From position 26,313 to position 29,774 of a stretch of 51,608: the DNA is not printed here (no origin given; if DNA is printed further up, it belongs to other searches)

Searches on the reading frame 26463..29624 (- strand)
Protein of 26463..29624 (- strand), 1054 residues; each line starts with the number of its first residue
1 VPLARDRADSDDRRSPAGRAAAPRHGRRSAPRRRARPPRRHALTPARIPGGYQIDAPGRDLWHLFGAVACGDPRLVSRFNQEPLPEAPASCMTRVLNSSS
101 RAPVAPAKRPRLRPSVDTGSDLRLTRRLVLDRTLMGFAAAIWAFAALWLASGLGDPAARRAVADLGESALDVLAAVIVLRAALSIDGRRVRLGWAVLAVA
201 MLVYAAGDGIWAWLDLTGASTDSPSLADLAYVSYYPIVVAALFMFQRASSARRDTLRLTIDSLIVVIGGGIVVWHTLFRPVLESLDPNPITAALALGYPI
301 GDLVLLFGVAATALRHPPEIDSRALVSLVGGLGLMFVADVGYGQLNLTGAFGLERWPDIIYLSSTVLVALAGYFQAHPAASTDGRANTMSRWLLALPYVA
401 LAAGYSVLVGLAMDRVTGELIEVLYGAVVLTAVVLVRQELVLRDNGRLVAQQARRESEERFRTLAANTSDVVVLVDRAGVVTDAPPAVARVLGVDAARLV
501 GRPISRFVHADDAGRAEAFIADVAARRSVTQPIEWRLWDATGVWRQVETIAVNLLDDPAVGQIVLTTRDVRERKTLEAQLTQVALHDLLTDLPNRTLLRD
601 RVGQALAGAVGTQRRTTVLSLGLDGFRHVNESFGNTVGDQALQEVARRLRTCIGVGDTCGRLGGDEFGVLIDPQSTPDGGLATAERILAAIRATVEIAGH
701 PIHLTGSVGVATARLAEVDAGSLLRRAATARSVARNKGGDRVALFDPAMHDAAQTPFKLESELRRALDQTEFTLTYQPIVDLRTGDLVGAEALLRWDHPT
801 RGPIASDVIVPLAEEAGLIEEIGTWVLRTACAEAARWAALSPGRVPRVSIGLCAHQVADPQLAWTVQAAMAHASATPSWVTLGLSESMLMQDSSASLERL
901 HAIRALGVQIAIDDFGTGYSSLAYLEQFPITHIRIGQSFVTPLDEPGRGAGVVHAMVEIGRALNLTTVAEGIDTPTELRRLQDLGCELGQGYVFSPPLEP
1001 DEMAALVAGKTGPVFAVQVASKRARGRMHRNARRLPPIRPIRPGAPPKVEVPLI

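Call 53: search_protein_families(library=pfam, proteins=[window:26463-29624:-], max_evalue=0.0001)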
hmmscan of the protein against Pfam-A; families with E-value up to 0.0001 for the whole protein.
window:26463-29624:- (1054 aa): 4 families
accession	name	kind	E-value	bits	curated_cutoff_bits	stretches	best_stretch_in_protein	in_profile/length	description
PF00563.25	EAL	-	2.7e-65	220.5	31.3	1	762-997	3-236/236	EAL domain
PF00990.26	GGDEF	-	1.5e-31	109.8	23.8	1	584-740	1-160/161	Diguanylate cyclase, GGDEF domain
PF08448.16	PAS_4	-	7.3e-07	29.8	23.1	1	467-574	3-109/110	PAS fold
PF00989.32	PAS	-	6.2e-05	23.4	22.6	0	459-528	1-71/113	PAS fold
